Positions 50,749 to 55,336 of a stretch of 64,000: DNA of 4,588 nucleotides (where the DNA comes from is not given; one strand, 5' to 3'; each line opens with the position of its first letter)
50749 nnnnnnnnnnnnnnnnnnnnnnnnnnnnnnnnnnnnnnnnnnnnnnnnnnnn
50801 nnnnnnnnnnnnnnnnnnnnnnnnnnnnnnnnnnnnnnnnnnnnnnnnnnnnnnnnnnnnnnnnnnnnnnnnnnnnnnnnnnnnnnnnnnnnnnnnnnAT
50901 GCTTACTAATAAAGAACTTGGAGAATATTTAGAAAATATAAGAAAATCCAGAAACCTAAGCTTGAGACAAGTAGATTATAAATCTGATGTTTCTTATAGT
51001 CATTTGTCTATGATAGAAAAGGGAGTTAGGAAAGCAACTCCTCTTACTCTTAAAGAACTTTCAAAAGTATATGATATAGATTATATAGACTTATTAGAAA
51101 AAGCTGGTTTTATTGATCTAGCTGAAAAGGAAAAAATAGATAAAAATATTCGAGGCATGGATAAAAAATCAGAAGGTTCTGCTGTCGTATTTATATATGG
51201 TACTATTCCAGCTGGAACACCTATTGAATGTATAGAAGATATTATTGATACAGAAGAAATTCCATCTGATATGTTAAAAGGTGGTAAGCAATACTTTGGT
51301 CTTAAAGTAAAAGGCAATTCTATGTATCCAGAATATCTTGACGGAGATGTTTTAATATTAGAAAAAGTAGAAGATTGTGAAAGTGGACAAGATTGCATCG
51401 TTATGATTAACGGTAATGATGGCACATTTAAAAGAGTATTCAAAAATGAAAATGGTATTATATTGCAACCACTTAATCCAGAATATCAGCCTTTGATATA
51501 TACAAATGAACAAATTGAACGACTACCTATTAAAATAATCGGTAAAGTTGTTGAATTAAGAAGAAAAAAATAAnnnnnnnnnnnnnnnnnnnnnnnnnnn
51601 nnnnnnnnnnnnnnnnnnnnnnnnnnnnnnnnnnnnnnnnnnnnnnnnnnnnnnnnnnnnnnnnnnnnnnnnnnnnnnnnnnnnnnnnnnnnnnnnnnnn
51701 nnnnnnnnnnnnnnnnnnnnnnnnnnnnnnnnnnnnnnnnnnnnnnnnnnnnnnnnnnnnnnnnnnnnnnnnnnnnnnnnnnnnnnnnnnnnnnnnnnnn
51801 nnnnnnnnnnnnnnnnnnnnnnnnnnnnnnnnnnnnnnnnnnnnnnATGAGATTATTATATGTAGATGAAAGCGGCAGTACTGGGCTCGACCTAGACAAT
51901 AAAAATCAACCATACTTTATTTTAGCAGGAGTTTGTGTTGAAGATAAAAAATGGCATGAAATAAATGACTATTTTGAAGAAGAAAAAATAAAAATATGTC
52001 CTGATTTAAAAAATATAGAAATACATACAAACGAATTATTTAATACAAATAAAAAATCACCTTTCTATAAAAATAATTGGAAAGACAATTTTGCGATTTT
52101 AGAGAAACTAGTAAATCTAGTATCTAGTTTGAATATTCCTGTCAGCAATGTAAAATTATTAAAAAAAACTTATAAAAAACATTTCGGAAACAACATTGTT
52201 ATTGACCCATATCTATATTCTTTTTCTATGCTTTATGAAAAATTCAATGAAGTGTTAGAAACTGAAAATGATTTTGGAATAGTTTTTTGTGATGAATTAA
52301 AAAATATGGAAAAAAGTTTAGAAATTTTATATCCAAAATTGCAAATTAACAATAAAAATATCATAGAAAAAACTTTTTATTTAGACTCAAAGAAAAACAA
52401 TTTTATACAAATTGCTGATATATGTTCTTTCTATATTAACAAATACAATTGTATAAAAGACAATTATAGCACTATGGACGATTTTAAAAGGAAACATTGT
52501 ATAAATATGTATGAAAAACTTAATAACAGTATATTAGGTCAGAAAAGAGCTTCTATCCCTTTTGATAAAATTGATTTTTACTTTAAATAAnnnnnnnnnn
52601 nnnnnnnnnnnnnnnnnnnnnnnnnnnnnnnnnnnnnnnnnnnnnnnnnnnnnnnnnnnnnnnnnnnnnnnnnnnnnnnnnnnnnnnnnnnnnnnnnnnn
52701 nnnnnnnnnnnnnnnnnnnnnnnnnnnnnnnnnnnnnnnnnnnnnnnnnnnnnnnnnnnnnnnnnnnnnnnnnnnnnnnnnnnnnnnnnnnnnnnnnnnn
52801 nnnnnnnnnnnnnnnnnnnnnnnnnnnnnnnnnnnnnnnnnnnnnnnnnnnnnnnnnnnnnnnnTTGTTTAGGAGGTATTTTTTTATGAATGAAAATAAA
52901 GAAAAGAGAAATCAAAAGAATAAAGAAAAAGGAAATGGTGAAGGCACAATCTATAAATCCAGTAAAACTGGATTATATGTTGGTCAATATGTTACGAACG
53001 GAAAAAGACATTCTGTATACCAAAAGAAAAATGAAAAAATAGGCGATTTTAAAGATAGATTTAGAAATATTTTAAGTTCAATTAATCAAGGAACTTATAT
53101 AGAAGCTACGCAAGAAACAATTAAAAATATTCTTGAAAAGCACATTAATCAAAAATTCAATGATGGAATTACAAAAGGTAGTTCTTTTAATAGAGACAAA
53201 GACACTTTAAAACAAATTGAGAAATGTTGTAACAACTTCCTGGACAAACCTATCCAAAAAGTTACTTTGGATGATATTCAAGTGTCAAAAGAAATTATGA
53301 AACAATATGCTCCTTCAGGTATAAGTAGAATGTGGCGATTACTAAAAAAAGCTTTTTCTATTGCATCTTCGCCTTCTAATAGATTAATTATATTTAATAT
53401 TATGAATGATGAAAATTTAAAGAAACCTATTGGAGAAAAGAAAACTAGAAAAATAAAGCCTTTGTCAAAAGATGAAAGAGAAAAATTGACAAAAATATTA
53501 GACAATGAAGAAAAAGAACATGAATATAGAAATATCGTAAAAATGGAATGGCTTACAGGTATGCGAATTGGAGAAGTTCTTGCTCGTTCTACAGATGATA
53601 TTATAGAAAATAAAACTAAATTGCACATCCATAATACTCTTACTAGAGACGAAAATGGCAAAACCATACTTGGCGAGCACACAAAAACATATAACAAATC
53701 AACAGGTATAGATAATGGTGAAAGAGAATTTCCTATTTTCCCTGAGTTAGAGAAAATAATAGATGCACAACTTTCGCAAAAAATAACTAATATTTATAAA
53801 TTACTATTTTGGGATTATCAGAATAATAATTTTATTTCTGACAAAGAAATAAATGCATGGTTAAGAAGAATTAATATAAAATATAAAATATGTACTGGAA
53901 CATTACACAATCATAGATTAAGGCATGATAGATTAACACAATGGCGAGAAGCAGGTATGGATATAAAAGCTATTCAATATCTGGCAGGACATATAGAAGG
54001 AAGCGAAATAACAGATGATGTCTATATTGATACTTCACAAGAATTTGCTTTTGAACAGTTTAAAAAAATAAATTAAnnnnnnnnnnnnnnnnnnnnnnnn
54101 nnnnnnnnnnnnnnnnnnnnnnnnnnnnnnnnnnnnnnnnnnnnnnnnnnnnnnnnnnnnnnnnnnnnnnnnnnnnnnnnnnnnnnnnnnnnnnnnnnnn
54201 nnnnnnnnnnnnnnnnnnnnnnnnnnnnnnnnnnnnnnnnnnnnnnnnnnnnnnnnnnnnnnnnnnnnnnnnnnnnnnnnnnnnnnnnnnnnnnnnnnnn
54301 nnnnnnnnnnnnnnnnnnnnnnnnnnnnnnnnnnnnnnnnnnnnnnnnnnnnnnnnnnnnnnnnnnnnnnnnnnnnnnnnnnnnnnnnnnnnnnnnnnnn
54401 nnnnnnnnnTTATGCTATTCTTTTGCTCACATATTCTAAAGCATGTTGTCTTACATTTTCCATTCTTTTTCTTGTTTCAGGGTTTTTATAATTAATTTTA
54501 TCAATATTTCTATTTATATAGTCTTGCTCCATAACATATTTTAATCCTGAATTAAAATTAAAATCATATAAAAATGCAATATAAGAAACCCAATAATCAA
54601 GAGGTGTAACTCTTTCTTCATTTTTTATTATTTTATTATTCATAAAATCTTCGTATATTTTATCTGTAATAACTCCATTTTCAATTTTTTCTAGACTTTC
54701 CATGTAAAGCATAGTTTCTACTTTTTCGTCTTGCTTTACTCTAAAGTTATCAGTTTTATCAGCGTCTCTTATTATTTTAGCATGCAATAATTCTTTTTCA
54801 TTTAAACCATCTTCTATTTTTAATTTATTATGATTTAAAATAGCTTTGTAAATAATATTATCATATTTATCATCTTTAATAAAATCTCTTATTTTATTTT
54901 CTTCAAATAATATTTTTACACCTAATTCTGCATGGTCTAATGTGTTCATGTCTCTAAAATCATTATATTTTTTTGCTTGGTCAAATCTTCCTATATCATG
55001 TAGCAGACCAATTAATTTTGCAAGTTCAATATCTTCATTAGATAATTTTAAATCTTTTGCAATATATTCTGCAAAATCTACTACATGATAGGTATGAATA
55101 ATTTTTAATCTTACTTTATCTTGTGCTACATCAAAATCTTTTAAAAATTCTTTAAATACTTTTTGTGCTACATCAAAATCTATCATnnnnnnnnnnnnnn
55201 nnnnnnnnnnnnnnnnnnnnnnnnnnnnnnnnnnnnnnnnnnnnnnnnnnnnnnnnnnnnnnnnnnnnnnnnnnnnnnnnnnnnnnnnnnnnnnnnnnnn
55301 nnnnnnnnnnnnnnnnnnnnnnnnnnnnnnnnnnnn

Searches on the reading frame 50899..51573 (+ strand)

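Call 69: search_protein_families(library=pfam, proteins=[window:50899-51573:+], max_evalue=0.001)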
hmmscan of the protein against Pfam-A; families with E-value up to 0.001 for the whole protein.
window:50899-51573:+ (224 aa): 4 families
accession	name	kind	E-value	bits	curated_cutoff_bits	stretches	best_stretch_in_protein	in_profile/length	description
PF00717.28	Peptidase_S24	-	1.8e-26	92.5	23.3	1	99-218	2-116/116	Peptidase S24-like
PF01381.28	HTH_3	-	7.4e-10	39.2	23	1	11-62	1-52/55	Helix-turn-helix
PF12844.13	HTH_19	-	6.5e-06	26.4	30.2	1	8-69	1-62/64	Helix-turn-helix domain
PF13560.12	HTH_31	-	0.00018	22.2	27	1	6-61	1-57/64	Helix-turn-helix domain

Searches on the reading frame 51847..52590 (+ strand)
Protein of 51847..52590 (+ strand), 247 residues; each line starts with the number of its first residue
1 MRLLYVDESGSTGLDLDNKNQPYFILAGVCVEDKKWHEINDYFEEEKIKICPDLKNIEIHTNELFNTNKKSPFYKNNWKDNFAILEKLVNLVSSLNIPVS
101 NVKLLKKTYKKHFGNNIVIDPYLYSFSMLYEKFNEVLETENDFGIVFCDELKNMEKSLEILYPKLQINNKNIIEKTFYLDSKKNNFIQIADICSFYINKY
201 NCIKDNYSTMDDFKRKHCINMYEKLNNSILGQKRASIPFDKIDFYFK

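Call 69: search_protein_families(library=pfam, proteins=[window:51847-52590:+], max_evalue=0.001)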
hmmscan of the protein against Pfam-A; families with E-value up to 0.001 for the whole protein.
window:51847-52590:+ (247 aa): 1 family
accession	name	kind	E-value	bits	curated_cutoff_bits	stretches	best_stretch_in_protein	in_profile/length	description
PF12686.12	DUF3800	-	7.4e-18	66.1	21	1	3-198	1-147/149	Protein of unknown function (DUF3800)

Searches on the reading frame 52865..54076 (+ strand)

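Call 69: search_protein_families(library=pfam, proteins=[window:52865-54076:+], max_evalue=0.001)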
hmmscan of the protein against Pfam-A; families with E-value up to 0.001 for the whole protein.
window:52865-54076:+ (403 aa): 1 family
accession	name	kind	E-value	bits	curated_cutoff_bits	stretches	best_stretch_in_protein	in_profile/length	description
PF00589.27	Phage_integrase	-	1e-13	51.8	27.1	1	200-390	3-168/172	Phage integrase family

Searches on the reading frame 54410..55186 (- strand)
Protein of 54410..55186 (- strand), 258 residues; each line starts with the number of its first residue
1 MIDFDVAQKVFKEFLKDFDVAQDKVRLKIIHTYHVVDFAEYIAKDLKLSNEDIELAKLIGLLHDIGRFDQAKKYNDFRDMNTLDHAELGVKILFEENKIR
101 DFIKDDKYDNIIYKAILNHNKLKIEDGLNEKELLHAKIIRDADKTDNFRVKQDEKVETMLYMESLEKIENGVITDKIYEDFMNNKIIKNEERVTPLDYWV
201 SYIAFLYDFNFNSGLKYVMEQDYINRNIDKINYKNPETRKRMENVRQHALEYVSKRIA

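Call 69: search_protein_families(library=pfam, proteins=[window:54410-55186:-], max_evalue=0.001)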
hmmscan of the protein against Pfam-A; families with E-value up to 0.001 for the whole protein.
window:54410-55186:- (258 aa): 1 family
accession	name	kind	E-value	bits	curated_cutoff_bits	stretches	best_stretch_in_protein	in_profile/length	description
PF01966.28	HD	-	5.1e-15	56.2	22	1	30-147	3-115/116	HD domain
